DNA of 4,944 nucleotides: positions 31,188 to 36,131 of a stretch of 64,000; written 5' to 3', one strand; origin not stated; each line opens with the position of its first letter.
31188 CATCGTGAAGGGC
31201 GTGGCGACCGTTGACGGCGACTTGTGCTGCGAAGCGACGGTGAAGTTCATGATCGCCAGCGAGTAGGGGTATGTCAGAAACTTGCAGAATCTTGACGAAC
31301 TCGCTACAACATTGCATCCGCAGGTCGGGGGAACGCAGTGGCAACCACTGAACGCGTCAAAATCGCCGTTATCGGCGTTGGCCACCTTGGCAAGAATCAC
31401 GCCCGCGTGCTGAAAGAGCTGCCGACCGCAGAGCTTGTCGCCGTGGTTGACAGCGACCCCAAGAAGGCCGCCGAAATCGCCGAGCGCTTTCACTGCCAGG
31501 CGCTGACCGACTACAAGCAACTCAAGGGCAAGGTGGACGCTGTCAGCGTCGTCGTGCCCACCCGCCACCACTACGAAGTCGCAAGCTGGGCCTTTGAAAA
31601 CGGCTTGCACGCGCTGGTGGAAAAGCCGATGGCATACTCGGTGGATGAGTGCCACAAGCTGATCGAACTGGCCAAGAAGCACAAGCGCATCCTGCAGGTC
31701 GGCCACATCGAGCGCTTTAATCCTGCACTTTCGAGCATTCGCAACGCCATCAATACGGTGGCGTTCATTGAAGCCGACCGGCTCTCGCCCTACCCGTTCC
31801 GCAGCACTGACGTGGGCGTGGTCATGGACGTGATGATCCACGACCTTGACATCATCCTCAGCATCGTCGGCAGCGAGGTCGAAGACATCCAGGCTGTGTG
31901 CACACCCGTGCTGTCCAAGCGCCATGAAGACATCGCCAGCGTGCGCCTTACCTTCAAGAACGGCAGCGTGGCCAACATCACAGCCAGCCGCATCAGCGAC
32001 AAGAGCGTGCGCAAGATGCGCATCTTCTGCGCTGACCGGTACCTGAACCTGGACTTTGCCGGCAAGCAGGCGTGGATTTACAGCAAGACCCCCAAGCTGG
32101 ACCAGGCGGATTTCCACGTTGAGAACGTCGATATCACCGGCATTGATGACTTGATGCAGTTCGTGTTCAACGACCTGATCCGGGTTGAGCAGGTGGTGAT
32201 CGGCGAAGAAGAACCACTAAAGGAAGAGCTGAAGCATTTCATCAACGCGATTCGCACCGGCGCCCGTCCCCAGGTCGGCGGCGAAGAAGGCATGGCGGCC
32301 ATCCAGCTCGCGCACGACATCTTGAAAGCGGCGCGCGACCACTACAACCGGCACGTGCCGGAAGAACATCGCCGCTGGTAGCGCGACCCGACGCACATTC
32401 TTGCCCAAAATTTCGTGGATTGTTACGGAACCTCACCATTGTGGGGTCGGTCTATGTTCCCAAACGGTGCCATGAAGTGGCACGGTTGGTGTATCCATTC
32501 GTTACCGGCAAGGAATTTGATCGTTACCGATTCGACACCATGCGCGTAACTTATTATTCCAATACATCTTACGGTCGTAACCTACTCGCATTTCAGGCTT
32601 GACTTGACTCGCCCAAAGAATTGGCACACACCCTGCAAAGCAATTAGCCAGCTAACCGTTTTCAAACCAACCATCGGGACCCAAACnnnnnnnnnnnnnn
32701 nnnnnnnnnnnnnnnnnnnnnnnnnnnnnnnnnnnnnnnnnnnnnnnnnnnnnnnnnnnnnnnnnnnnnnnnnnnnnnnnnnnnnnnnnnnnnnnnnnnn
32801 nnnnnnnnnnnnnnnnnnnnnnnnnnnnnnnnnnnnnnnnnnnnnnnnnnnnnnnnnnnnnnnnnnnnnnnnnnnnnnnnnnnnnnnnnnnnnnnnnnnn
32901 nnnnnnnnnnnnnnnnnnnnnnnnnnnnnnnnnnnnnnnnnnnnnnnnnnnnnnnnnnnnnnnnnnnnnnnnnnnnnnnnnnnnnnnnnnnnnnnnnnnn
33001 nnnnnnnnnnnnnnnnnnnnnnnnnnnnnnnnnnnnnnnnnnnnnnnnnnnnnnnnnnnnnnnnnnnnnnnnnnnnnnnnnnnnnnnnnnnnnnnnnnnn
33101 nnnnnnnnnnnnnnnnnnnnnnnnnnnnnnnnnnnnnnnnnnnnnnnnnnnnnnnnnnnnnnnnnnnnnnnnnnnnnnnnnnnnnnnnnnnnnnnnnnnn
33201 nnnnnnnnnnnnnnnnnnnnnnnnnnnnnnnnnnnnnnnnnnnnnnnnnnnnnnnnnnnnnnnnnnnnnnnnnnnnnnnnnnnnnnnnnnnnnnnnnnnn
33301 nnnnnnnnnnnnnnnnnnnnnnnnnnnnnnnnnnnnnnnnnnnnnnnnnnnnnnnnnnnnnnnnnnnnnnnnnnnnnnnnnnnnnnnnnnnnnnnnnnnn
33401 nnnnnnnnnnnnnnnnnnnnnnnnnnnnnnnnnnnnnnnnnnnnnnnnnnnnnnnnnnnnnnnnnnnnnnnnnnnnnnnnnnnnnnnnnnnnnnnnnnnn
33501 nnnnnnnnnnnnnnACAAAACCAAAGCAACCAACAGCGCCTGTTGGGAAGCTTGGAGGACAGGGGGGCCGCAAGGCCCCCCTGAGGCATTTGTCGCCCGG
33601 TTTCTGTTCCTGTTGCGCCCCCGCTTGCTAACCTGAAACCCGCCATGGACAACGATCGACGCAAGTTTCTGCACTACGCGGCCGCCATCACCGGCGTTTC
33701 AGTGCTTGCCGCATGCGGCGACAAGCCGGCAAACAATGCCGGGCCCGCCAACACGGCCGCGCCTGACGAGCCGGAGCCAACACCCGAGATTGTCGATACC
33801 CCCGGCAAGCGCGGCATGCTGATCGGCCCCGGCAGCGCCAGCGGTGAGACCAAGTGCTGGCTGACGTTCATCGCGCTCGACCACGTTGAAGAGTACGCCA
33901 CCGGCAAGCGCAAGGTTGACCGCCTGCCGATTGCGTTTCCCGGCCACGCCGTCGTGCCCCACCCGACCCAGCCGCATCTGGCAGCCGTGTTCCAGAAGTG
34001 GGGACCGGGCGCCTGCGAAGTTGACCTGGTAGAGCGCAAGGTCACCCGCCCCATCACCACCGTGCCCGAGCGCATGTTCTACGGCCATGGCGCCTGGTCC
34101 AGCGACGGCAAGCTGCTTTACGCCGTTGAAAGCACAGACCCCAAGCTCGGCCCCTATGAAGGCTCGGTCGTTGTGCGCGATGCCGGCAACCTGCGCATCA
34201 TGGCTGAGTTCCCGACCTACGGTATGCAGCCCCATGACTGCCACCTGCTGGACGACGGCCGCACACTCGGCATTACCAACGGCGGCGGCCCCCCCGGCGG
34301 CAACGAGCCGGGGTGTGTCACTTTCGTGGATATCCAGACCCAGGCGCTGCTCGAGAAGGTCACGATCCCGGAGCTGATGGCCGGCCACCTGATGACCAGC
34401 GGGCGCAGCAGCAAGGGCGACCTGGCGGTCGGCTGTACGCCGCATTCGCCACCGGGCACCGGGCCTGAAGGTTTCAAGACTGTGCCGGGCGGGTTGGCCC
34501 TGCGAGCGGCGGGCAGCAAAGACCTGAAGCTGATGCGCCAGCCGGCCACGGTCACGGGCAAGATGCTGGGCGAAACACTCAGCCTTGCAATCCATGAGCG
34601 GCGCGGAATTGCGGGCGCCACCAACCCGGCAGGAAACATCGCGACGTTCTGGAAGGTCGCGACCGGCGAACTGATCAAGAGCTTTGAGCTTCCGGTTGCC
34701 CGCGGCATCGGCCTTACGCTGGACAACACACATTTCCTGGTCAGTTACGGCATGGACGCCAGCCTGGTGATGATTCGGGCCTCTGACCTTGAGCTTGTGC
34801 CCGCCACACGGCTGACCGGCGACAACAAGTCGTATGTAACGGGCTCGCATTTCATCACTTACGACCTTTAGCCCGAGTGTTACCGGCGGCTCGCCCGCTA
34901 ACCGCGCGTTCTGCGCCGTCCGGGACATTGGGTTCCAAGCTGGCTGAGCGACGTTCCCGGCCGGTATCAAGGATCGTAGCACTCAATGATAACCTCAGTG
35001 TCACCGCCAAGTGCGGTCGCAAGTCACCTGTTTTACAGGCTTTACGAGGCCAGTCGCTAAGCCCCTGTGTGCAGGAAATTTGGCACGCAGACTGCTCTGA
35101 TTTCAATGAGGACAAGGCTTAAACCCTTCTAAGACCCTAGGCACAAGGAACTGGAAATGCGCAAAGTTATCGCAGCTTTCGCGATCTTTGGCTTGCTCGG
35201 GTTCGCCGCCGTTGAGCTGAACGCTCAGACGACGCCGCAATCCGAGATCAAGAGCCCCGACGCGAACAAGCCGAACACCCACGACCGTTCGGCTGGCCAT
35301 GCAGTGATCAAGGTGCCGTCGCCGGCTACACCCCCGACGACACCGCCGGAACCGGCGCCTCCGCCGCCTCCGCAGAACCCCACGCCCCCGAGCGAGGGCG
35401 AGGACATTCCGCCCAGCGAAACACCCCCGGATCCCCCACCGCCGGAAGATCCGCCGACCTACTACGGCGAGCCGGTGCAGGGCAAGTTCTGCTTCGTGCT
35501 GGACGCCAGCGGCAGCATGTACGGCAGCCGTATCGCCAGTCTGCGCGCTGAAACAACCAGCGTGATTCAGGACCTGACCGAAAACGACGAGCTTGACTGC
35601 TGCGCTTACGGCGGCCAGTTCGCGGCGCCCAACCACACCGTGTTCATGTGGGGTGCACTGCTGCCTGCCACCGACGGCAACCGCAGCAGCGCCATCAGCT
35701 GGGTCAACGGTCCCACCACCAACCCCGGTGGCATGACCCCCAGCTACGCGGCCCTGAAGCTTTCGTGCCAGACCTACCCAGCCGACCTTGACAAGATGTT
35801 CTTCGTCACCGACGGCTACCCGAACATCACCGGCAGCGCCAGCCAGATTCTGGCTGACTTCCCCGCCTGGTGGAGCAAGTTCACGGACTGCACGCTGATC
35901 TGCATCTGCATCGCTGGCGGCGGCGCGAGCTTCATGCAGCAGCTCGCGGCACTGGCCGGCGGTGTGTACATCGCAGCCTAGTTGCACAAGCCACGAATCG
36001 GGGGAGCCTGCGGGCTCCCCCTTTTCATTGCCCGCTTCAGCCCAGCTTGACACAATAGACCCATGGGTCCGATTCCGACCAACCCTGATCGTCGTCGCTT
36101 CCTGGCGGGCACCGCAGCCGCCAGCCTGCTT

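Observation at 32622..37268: Tandemly duplicated two-gene cassette (secreted VWA protein plus Tat-lipoprotein beta-propeller), each copy behind a sigma54-type promoter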

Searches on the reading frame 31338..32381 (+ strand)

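Call 35: search_protein_families(library=pfam, proteins=[window:31338-32381:+], max_evalue=0.001)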
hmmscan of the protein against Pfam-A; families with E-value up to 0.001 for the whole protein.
window:31338-32381:+ (347 aa): 10 families
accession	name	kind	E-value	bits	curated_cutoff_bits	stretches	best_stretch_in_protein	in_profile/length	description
PF01408.29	GFO_IDH_MocA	-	2e-31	109.6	24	1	7-123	1-120/120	Oxidoreductase family, NAD-binding Rossmann fold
PF22725.1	GFO_IDH_MocA_C3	-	1e-11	45.3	27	1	157-232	41-119/124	GFO/IDH/MocA C-terminal domain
PF02894.22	GFO_IDH_MocA_C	-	1.3e-09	38.6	22.9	1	156-333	37-211/218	Oxidoreductase family, C-terminal alpha/beta domain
PF03807.23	F420_oxidored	-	1.3e-05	26.1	21.6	1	8-85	1-79/94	NADP oxidoreductase coenzyme F420-dependent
PF02629.25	CoA_binding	-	6.1e-05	24.1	22.3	1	6-92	3-90/97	CoA binding domain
PF03446.21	NAD_binding_2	-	0.00016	22.1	21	1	8-96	1-85/161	NAD binding domain of 6-phosphogluconate dehydrogenase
PF02254.24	TrkA_N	-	0.00045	21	23.8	0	9-53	1-42/116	TrkA-N domain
PF01488.26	Shikimate_DH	-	0.00061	20.3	24.3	0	5-73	11-80/138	Shikimate / quinate 5-dehydrogenase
PF03435.24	Sacchrp_dh_NADP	-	0.00075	20.3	25.1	0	9-93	1-96/129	Saccharopine dehydrogenase NADP binding domain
PF07991.19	KARI_N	-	0.00077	19.5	20.6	0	7-90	5-85/165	Acetohydroxy acid isomeroreductase, NADPH-binding domain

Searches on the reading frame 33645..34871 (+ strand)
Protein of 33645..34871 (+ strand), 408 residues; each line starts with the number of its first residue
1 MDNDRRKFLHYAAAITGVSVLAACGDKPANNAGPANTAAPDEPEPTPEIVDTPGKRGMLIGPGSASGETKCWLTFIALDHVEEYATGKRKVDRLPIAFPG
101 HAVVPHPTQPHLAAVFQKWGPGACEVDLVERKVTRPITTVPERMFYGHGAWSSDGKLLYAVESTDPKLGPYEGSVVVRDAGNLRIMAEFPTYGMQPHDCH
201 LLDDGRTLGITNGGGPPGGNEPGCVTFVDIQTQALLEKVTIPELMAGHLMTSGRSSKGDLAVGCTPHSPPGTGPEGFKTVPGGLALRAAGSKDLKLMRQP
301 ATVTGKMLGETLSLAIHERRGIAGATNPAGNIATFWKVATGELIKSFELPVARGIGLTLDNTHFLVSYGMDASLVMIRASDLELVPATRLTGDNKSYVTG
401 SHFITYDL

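Call 3: search_protein_families(library=pfam, proteins=[window:33645-34871:+], max_evalue=1)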
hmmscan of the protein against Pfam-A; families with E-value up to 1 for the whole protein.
window:33645-34871:+ (408 aa): 1 family
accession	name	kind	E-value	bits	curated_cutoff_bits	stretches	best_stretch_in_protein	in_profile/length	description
PF07433.17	DUF1513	-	5.5e-31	108.2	27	1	99-385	6-290/304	Protein of unknown function (DUF1513)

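Call 4: search_protein_families(library=ncbifam, proteins=[window:33645-34871:+], max_evalue=1)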
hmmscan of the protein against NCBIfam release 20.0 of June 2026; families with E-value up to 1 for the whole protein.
window:33645-34871:+ (408 aa): 0 families

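Call 26: find_homologous_proteins(query=window:33645-34871:+, max_evalue=0.001)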
Query window:33645-34871:+ (408 aa): 264 proteins with E <= 0.001 among 8000 candidates; the best 120 are listed.
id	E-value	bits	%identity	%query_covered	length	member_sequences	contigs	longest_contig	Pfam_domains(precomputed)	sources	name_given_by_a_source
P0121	4.5e-278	940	100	100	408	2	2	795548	PF07433.18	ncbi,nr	ncbi:MAG: DUF1513 domain-containing protein [Planctomycetes bacterium]|nr:DUF1513 domain-containing 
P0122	4.8e-240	815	85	100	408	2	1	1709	PF07433.18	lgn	-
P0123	5.7e-158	545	60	100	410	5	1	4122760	PF07433.18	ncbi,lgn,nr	ncbi:MAG: DUF1513 domain-containing protein [Planctomycetes bacterium]|nr:DUF1513 domain-containing 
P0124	1.4e-149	517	57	100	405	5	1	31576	PF07433.18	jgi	jgi:hypothetical protein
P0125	1.2e-144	501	56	100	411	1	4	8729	PF07433.18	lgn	-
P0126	1.7e-142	494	56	100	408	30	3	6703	PF07433.18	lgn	-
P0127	3.0e-142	493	57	100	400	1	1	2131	PF07433.18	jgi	jgi:uncharacterized protein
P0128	2.8e-141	490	55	100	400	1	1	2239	PF07433.18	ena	-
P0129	4.5e-134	466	53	100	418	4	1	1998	PF07433.18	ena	-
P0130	3.2e-133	463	55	100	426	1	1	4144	PF07433.18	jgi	jgi:uncharacterized protein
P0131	4.1e-133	463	53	100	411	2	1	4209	PF07433.18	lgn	-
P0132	1.5e-132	461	53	100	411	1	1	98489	PF07433.18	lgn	-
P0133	1.8e-130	454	52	100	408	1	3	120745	PF07433.18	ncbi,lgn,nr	ncbi:MAG: DUF1513 domain-containing protein [Planctomycetes bacterium]|nr:DUF1513 domain-containing 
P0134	1.2e-129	451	53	100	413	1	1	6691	PF07433.18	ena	-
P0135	1.2e-129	451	54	97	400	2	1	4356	PF07433.18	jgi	jgi:hypothetical protein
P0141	1.7e-85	306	45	87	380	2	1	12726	PF07433.18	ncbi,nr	ncbi:DUF1513 domain-containing protein [Myxococcota bacterium]|nr:DUF1513 domain-containing protein 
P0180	2.2e-69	253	44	87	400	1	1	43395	PF07433.18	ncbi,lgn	ncbi:MAG: DUF1513 domain-containing protein [Acidobacteriota bacterium]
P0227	3.2e-65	239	38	90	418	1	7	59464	PF07433.18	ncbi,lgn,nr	ncbi:MAG: DUF1513 domain-containing protein [Planctomycetes bacterium]|nr:DUF1513 domain-containing 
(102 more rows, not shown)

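Call 50: find_encoding_contigs(protein=P0141, flank=6000, max_places=2)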
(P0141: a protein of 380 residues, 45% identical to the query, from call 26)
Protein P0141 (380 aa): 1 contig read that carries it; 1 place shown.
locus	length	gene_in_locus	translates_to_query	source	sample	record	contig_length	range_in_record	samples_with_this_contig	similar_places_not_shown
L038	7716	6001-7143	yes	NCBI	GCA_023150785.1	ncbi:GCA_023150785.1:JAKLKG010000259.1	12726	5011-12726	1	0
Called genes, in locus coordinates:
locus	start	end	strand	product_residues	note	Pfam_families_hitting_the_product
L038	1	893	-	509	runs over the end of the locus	PF00890:FAD_binding_2 (faint), PF01266:DAO (faint), PF01494:FAD_binding_3, PF04820:Trp_halogenase, PF12831:FAD_oxidored, PF04820:Trp_halogenase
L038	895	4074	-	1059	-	PF07676:PD40 (faint), PF26549:Tricorn_N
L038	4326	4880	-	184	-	PF16036:Chalcone_3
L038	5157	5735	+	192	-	PF00571:CBS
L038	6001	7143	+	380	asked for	PF07433:DUF1513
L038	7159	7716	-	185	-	PF00293:NUDIX, PF21906:WHD_NrtR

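Call 51: find_encoding_contigs(protein=P0227, flank=6000, max_places=2)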
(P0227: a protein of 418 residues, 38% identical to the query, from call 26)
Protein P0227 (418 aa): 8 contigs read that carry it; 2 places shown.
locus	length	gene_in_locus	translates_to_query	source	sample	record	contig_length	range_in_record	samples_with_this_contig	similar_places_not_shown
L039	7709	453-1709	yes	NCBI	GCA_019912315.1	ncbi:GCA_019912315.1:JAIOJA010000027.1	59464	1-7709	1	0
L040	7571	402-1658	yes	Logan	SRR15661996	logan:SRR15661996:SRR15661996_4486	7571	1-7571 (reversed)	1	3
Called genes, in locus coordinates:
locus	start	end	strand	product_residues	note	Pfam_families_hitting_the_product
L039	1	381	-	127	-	?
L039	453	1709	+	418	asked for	PF07433:DUF1513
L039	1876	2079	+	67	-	PF00313:CSD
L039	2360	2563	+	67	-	PF00313:CSD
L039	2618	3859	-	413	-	PF23548:Zn_ribbon_FGT1_2 (weak)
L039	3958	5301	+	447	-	PF05496:RuvB_N, PF00158:Sigma54_activat (faint), PF14532:Sigma54_activ_2 (weak), PF13173:AAA_14 (weak), PF00004:AAA, PF07728:AAA_5 (weak), PF16193:AAA_assoc_2, PF12002:MgsA_C, +5 more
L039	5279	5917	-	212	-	PF05724:TPMT, PF13489:Methyltransf_23 (weak), PF13847:Methyltransf_31 (weak), PF08241:Methyltransf_11, PF08242:Methyltransf_12, PF13649:Methyltransf_25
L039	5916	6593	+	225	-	PF19540:DUF6064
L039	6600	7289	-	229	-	-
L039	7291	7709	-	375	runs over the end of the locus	PF01702:TGT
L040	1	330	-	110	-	?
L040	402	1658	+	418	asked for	PF07433:DUF1513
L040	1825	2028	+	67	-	PF00313:CSD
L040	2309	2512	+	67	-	PF00313:CSD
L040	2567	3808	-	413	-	PF23548:Zn_ribbon_FGT1_2 (weak)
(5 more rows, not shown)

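Call 52: find_encoding_contigs(protein=P0180, flank=6000, max_places=2)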
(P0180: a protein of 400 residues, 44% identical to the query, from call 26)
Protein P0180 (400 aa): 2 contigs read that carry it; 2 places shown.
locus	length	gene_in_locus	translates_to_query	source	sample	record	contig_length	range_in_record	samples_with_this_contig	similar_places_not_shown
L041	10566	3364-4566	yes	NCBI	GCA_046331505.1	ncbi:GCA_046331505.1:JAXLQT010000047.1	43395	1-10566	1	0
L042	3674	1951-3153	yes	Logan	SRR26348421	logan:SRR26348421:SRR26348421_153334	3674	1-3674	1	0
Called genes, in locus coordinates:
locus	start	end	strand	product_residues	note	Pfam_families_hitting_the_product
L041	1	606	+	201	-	PF01012:ETF, PF00766:ETF_alpha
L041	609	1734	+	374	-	PF03462:PCRF, PF00472:RF-1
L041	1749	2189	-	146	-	-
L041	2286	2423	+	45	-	-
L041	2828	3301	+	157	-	-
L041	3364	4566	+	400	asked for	PF07433:DUF1513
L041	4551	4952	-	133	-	-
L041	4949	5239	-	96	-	-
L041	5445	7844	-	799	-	PF00912:Transgly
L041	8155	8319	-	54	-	-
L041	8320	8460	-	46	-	-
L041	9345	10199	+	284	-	-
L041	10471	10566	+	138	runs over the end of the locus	-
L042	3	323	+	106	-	?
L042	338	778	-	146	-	-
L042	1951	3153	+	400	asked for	PF07433:DUF1513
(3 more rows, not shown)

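Call 53: predict_structure(alignment_id=A4)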
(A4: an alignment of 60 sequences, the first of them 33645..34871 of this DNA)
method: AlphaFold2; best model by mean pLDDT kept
length: 408 residues; sequences in the alignment: 60
mean_pLDDT: 90.6   pTM: 0.85
mean pLDDT of the five models: 90.6, 90.4, 89.9, 89.9, 88.8
residues with pLDDT >= 90: 338; 70-90: 18; 50-70: 24; < 50: 28
segments of 3 or more residues with pLDDT < 50: 1-3, 22-38, 46-52
pLDDT, mean of each block of 10 residues (from residue 1): 57 56 45 46 49 81 89 98 97 97 97 97 98 98 95 98 89 95 98 97 98 93 98 98 96 97 96 95 97 97 98 98 98 98 98 98 98 97 98 95 96
secondary structure, 60 per line:
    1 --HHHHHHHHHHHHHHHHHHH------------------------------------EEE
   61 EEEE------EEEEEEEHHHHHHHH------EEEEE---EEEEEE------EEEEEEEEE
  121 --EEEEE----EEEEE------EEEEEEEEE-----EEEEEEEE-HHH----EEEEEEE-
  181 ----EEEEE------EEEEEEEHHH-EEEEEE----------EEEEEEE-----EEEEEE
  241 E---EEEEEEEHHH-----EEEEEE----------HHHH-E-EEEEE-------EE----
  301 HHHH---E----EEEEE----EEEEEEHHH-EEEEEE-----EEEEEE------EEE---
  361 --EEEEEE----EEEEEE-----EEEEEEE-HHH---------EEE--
elements in order: H3-21 E58-64 E71-77 H78-85 E92-96 E100-105 E112-120 E123-127 E132-136 E143-151 E157-164 E173-179 E185-189 E196-202 E207-212 E223-229 E235-241 E245-251 E260-265 H276-279 E283-287 H301-304 E313-317 E322-327 E332-337 E343-348 E355-357 E363-368 E373-378 E384-390 E404-406

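Call 55: search_solved_structures(query=A4, max_evalue=1, show_alignments=1)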
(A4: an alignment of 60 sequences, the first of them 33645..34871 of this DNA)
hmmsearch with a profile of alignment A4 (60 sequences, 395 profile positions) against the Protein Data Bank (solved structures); distinct sequences matched with E-value up to 1: 17.
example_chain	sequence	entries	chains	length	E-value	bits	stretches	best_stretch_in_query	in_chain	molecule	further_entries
1l0q_A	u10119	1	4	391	2.4e-06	30.1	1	76-211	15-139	Surface layer protein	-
5c2v_B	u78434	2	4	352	0.012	17.9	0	150-239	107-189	HYDRAZINE SYNTHASE BETA SUBUNIT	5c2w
3vgz_A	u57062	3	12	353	0.021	17.1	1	296-361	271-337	Uncharacterized protein YncE | PQQ-dependent catabolism-associated beta-propeller protein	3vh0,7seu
3awx_B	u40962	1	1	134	0.097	14.9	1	2-116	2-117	MelC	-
3aws_B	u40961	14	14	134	0.13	14.5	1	2-116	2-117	MelC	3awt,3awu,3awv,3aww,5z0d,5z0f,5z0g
3ax0_B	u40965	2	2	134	0.13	14.5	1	2-116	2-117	MelC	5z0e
7mq8_LT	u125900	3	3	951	0.15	14.3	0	310-376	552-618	WD repeat-containing protein 36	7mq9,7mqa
4qrj_A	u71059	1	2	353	0.18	14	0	148-209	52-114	putative 6-phosphogluconolactonase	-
3awy_B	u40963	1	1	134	0.23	13.7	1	2-116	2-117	MelC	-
5v4b_B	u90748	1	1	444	0.32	13.2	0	319-384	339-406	F-box/WD repeat-containing protein 7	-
2ovp_B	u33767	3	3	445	0.32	13.2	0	319-384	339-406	F-box/WD repeat protein 7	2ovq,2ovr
7t1y_B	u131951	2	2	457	0.32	13.2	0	319-384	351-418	F-box/WD repeat-containing protein 7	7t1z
3awz_B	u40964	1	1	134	0.42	12.8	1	2-116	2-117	MelC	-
6gq8_A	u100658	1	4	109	0.47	12.6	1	56-118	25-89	NEQ011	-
5o9z_L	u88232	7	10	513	0.48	12.6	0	139-188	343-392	WD40 repeat-containing protein SMU1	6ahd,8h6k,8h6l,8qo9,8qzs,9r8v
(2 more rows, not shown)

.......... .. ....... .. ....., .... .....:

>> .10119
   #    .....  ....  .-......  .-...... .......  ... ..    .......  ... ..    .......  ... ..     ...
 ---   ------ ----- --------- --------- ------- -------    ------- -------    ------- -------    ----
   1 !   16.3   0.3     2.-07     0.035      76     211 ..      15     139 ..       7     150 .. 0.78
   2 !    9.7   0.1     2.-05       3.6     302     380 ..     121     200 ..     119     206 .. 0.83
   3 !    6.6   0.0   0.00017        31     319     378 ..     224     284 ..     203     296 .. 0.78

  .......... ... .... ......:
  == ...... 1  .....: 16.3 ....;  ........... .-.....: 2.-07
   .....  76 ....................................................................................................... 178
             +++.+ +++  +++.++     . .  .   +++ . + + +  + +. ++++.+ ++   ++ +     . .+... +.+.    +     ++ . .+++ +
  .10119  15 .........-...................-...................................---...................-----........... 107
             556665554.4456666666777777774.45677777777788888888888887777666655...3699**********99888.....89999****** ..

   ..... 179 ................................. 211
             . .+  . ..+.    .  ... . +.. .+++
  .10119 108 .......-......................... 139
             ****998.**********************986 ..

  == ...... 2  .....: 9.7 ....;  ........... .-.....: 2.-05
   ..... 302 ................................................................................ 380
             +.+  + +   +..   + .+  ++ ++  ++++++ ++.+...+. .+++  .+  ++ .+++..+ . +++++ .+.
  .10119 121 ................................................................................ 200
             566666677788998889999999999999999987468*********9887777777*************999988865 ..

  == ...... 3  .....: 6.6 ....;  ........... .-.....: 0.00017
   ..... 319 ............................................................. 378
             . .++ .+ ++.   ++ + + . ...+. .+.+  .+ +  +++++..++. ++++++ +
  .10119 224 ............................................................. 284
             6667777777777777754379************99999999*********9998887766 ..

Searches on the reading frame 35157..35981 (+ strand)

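Call 3: search_protein_families(library=pfam, proteins=[window:35157-35981:+], max_evalue=1)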
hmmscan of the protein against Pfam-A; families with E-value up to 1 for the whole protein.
window:35157-35981:+ (274 aa): 4 families
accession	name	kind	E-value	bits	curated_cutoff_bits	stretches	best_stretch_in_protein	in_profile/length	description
PF08496.15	Peptidase_S49_N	-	0.0034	17.9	27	1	110-145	90-125/147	Peptidase family S49 N-terminal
PF13519.12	VWA_2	-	0.046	14.8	27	1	113-219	3-105/107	von Willebrand factor type A domain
PF00092.34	VWA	-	0.053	14.2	23.8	1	112-205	3-90/174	von Willebrand factor type A domain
PF25106.1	VWA_4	-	0.067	13.2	27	1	111-144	2-34/169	von Willebrand factor A domain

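Call 4: search_protein_families(library=ncbifam, proteins=[window:35157-35981:+], max_evalue=1)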
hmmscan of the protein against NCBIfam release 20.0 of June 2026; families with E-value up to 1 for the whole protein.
window:35157-35981:+ (274 aa): 5 families
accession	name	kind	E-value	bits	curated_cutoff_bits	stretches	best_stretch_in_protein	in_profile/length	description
TIGR03788.1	marine_srt_targ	equivalog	9.2e-08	31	551.65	1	103-258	266-411/629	marine proteobacterial sortase target protein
NF008745.0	PRK11778.1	equivalog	0.012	14.8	259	1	110-146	97-133/345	protease SohB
TIGR02442.1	Cob-chelat-sub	hypoth_equivalog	0.1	11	779.45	1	112-252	476-613/641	putative cobaltochelatase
NF040983.1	BimA_second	exception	0.21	10.4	600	1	30-102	69-141/381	trimeric autotransporter actin-nucleating factor BimA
TIGR04526.1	predic_Ig_block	subfamily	0.51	9.2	150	1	20-97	36-122/693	putative immunoglobulin-blocking virulence protein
